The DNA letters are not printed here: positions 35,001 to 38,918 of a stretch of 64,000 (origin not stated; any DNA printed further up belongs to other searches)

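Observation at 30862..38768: Operon: 1205-aa unknown secreted protein, 1088-aa S8 protease, then a lipoprotein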

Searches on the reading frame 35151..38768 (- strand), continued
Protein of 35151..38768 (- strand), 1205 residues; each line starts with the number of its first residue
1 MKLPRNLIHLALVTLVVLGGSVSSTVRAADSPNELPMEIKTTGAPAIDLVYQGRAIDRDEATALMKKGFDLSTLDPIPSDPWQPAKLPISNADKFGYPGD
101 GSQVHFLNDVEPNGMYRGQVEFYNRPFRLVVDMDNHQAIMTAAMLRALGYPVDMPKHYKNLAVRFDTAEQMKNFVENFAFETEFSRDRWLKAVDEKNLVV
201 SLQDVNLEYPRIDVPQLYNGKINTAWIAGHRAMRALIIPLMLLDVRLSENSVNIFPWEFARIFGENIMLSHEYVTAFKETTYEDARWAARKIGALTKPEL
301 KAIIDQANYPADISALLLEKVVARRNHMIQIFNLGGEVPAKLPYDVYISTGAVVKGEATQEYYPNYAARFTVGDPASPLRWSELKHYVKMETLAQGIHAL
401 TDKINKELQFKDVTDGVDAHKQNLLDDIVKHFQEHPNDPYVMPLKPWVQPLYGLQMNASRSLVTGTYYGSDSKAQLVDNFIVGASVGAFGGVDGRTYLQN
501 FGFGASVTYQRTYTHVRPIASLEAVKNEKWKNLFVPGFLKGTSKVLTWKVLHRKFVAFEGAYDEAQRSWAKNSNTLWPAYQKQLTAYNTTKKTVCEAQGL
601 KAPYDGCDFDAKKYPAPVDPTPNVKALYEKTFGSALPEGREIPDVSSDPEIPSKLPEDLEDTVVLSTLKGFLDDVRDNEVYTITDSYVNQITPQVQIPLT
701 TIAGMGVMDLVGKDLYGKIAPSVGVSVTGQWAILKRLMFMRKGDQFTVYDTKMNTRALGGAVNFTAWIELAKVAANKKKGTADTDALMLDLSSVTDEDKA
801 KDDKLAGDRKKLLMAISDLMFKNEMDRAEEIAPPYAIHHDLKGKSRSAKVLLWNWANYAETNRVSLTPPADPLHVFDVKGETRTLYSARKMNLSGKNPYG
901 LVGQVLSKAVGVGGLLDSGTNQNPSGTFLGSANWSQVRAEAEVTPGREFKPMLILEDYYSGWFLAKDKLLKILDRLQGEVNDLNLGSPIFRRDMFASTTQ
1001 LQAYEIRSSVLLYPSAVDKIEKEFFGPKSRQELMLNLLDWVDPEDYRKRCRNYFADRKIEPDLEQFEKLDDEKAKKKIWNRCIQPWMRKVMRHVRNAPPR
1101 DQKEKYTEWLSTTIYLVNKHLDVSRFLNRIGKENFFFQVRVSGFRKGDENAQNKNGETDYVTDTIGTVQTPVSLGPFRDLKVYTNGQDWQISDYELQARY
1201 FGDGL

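Call 39: list_cluster_members(proteins=[L071:5944-9354:+, L071:9351-12455:+, L071:12504-13421:+])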
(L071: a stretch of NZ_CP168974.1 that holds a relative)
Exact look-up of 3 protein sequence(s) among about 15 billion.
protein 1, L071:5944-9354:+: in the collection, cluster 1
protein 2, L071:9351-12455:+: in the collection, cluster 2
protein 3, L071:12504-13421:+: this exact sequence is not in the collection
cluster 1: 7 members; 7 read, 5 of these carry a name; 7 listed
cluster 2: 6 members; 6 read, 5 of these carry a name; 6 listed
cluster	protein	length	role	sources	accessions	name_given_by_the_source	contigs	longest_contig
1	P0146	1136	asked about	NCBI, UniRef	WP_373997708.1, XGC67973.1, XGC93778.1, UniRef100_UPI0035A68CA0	hypothetical protein [Bdellovibrio bacteriovorus] | hypothetical protein n=1 Tax=Bdellovibrio bacteriovorus TaxID=959 RepID=UPI0035A68CA0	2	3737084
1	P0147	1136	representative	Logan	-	-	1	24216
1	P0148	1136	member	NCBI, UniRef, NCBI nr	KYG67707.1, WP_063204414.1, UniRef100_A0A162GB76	hypothetical protein AZI87_00010 [Bdellovibrio bacteriovorus] | Uncharacterized protein n=1 Tax=Bdellovibrio bacteriovorus TaxID=959 ... | hypothetical protein [Bdellovibrio bacteriovorus]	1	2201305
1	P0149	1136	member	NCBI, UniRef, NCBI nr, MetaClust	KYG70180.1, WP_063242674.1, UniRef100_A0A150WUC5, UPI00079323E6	hypothetical protein AZI85_13590 [Bdellovibrio bacteriovorus] | Uncharacterized protein n=1 Tax=Bdellovibrio bacteriovorus TaxID=959 ... | hypothetical protein [Bdellovibrio bacteriovorus]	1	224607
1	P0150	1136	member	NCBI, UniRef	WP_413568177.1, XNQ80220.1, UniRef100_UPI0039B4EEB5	hypothetical protein ACLWBD_10815 [Bdellovibrio sp. HCB117] | hypothetical protein n=1 Tax=Bdellovibrio sp. HCB117 TaxID=3394359 RepID=UPI0039B4EEB5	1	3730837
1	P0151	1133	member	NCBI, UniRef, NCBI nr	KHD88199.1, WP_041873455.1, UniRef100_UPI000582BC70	MAG: hypothetical protein OM95_10575 [Bdellovibrio sp. ArHS] | hypothetical protein n=1 Tax=Bdellovibrio sp. ArHS TaxID=1569284 RepID=UPI000582BC70 | hypothetical protein [Bdellovibrio sp. ArHS]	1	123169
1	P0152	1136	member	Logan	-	-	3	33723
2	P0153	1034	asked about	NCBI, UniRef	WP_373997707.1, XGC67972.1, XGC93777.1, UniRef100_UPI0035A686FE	S8 family serine peptidase [Bdellovibrio bacteriovorus] | S8 family serine peptidase n=1 Tax=Bdellovibrio bacteriovorus TaxID=959 ...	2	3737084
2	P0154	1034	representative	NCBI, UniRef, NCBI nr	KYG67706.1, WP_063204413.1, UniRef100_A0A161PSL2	serine protease [Bdellovibrio bacteriovorus] | Serine protease n=1 Tax=Bdellovibrio bacteriovorus TaxID=959 RepID=A0A161PSL2_BDEBC | S8 family serine peptidase [Bdellovibrio bacteriovorus]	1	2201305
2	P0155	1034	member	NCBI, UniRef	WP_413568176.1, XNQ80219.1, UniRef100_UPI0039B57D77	S8 family serine peptidase [Bdellovibrio sp. HCB117] | S8 family serine peptidase n=1 Tax=Bdellovibrio sp. HCB117 TaxID=3394359 ...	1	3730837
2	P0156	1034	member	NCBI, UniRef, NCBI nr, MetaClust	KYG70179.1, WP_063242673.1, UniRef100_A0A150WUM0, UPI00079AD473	serine protease [Bdellovibrio bacteriovorus] | Serine protease n=1 Tax=Bdellovibrio bacteriovorus TaxID=959 RepID=A0A150WUM0_BDEBC | S8 family serine peptidase [Bdellovibrio bacteriovorus]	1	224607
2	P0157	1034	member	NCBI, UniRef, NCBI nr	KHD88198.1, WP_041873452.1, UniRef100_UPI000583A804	MAG: serin protease [Bdellovibrio sp. ArHS] | S8 family serine peptidase n=1 Tax=Bdellovibrio sp. ArHS TaxID=1569284 RepID=UPI000583A804 | S8 family serine peptidase [Bdellovibrio sp. ArHS]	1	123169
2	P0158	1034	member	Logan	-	-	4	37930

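Call 42: search_protein_families(library=pfam, proteins=[L029:9429-11069:+, L029:11171-11878:+, L029:11890-12345:+, L029:12356-12853:+, L071:12504-13421:+, L071:4758-5765:+, L071:2514-4565:+], max_evalue=0.01)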
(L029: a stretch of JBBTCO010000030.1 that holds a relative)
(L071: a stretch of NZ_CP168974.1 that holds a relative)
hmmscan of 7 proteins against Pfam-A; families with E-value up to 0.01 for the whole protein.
L029:9429-11069:+ (546 aa): 6 families
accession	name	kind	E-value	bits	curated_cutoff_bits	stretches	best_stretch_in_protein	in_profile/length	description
PF00441.29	Acyl-CoA_dh_1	-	2.2e-27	96.5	22.4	1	290-447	1-148/150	Acyl-CoA dehydrogenase, C-terminal domain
PF18158.6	AidB_N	-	3.2e-17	63.5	22.9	1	23-172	9-152/156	Adaptive response protein AidB N-terminal domain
PF02770.24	Acyl-CoA_dh_M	-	2.7e-16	60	33.3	1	182-278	2-94/97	Acyl-CoA dehydrogenase, middle domain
PF22217.1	ACDH-11_C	-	3.7e-08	34.2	27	1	454-545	3-98/122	Acyl-CoA dehydrogenase 11 C-terminal domain-like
PF22924.1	ACOX_C_alpha1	-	1.2e-07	32.1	27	1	336-447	48-167/169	Acyl-CoA oxidase, C-alpha1 domain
PF08028.16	Acyl-CoA_dh_2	-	2.9e-07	31.3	22.7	1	308-436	4-132/134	Acyl-CoA dehydrogenase, C-terminal domain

L029:11171-11878:+ (235 aa): 1 family
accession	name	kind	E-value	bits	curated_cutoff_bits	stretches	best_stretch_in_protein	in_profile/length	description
PF01618.21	MotA_ExbB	-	3.7e-26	91.8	22.9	1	76-197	3-124/127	MotA/TolQ/ExbB proton channel family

L029:11890-12345:+ (151 aa): 1 family
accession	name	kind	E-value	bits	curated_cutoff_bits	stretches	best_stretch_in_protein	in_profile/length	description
PF02472.21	ExbD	-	1.6e-15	57.8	25.4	1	6-148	2-123/128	Biopolymer transport protein ExbD/TolR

L029:12356-12853:+ (165 aa): 1 family
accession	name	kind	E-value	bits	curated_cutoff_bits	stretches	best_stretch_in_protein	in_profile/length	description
PF02472.21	ExbD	-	8.3e-14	52.2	25.4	1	33-163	4-126/128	Biopolymer transport protein ExbD/TolR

L071:12504-13421:+ (305 aa): 0 families

L071:4758-5765:+ (335 aa): 0 families

L071:2514-4565:+ (683 aa): 0 families

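Call 43: predict_structure(alignment_id=A2)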
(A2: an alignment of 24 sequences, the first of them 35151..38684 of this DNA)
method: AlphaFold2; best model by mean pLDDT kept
length: 1177 residues; sequences in the alignment: 24
mean_pLDDT: 81.2   pTM: 0.69
mean pLDDT of the five models: 81.2, 79.7, 79.7, 75.3, 74.1
residues with pLDDT >= 90: 310; 70-90: 657; 50-70: 159; < 50: 51
segments of 3 or more residues with pLDDT < 50: 1-3, 469-471, 676-680, 883-891, 1032-1035, 1039-1041, 1043-1045, 1121-1130, 1175-1177
pLDDT, mean of each block of 10 residues (from residue 1): 63 76 89 87 91 90 92 91 82 93 91 95 93 94 90 82 92 94 78 78 91 88 76 84 85 91 94 95 94 93 86 83 85 87 61 60 65 77 82 84 84 76 84 64 71 85 66 74 85 64 56 68 85 88 86 90 89 80 83 86 80 77 78 84 82 88 77 51 53 75 90 89 91 80 87 94 88 85 89 83 92 91 87 94 84 92 88 67 49 66 87 92 92 86 88 73 79 83 92 87 78 64 64 49 49 70 88 94 91 80 88 73 40 79 76 85 88 62
secondary structure, 60 per line:
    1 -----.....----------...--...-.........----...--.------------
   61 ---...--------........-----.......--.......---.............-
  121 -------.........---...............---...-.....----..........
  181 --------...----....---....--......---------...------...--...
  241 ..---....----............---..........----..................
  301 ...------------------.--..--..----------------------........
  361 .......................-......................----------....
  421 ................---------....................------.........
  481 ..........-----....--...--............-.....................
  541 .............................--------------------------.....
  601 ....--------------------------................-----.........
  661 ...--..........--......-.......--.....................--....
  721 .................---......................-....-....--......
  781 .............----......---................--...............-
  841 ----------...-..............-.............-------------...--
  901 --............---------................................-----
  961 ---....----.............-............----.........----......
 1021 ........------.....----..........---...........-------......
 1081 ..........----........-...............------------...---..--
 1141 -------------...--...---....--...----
elements in order (helices of 4 or more, strands of 3 or more residues): E6-10 E21-23 E26-28 H30-38 E75-82 E88-94 E97-103 H107-119 E128-136 H140-154 E162-166 E171-180 H196-199 H203-206 H209-214 E233-235 E238-242 H246-249 H254-265 H269-278 H283-303 H353-380 E381-383 H385-406 E417-436 E446-465 E472-490 H496-499 H507-518 H520-569 H596-604 H631-646 E652-663 E666-670 H671-675 H678-683 H685-691 E694-714 E717-737 E741-762 H764-767 H769-772 H775-793 H798-803 E807-822 E825-839 E855-868 H870-882 E903-914 E924-937 H938-955 H964-967 E972-984 H986-997 H1002-1010 H1015-1028 H1035-1039 H1044-1053 H1057-1067 H1075-1090 H1095-1102 E1107-1118 E1131-1133 E1154-1156 E1159-1161 H1165-1168

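Call 45: search_protein_representatives(alignment_id=A2)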
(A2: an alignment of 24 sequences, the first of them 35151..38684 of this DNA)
Query: 24 sequences, 1098 profile positions. Proteins with E-value up to 0.001 (for the whole library): 1112; up to 1e-10: 738; up to 1e-30: 434. The best 150 are listed.
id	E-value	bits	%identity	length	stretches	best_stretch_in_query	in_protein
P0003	0.0e+00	1783.5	-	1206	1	6-1098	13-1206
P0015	0.0e+00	1491.9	-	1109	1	9-1098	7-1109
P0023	0.0e+00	1322.1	-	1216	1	6-1096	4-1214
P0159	0.0e+00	1318.9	-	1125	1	7-1097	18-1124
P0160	0.0e+00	1299.7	-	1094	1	10-1098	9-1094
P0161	0.0e+00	1271.5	-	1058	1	30-1097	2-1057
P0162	0.0e+00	1237.9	-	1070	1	8-1097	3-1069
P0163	0.0e+00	1220.5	-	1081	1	8-1098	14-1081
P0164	0.0e+00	1211.4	-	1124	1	12-1098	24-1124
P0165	0.0e+00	1175.9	-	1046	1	9-1098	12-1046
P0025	0.0e+00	1165.6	-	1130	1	6-1095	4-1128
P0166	0.0e+00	1162.3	-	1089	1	9-1097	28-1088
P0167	0.0e+00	1161.7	-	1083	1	12-1098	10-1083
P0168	0.0e+00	1158.5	-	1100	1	8-1098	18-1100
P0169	0.0e+00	1157.9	-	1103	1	8-1097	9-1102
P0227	1.3e-235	801.5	-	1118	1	6-1091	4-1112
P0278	2.2e-154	532.5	-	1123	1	9-1087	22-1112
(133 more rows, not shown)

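Call 57: list_cluster_members(proteins=[L049:5944-9345:+, L049:9342-12434:+, L049:12491-13396:+, L073:5944-9345:+, L073:9342-12443:+, L073:12499-13404:+])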
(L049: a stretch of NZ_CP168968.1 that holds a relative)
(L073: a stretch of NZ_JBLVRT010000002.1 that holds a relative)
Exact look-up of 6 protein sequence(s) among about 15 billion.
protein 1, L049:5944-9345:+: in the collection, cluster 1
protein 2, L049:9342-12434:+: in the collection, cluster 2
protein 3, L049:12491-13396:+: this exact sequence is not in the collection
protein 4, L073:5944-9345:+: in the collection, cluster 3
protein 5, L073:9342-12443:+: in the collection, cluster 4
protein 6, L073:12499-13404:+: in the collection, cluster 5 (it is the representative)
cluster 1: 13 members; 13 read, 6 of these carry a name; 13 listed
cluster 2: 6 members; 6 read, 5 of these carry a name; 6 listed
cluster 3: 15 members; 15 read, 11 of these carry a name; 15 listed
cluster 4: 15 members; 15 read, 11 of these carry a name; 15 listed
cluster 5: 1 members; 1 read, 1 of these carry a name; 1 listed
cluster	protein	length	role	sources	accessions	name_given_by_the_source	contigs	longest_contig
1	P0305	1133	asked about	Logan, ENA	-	-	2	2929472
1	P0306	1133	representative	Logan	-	-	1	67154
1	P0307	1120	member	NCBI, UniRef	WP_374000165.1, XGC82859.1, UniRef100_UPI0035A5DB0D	hypothetical protein [Bdellovibrio bacteriovorus] | hypothetical protein n=1 Tax=Bdellovibrio bacteriovorus TaxID=959 RepID=UPI0035A5DB0D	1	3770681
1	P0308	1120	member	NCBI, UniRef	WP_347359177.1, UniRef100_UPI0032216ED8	hypothetical protein [Bdellovibrio sp.] | hypothetical protein n=1 Tax=Bdellovibrio sp. TaxID=28201 RepID=UPI0032216ED8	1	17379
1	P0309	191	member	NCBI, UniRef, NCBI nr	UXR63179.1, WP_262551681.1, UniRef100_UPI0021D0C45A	hypothetical protein EZJ49_08825 [Bdellovibrio bacteriovorus] | hypothetical protein n=1 Tax=Bdellovibrio bacteriovorus TaxID=959 RepID=UPI0021D0C45A | hypothetical protein [Bdellovibrio bacteriovorus]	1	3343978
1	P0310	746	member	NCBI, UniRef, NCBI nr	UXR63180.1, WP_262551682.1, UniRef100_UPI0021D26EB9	hypothetical protein EZJ49_08830 [Bdellovibrio bacteriovorus] | hypothetical protein n=1 Tax=Bdellovibrio bacteriovorus TaxID=959 RepID=UPI0021D26EB9 | hypothetical protein [Bdellovibrio bacteriovorus]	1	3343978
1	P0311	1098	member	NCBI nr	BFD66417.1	hypothetical protein HAGR004_14390 [Bdellovibrio sp. HAGR004]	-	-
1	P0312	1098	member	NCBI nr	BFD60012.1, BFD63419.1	hypothetical protein CKG001_21190 [Bdellovibrio sp. CKG001]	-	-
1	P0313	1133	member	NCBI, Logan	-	-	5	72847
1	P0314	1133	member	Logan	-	-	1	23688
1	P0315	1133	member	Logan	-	-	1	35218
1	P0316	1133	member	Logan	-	-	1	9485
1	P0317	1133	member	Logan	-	-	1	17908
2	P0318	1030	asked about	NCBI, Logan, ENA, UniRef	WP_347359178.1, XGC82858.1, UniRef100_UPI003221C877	S8 family serine peptidase [Bdellovibrio sp.] | S8 family serine peptidase n=1 Tax=Bdellovibrio TaxID=958 RepID=UPI003221C877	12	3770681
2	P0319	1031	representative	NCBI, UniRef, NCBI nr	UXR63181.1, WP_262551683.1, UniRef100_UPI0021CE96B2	S8 family serine peptidase [Bdellovibrio bacteriovorus] | S8 family serine peptidase n=1 Tax=Bdellovibrio bacteriovorus TaxID=959 ...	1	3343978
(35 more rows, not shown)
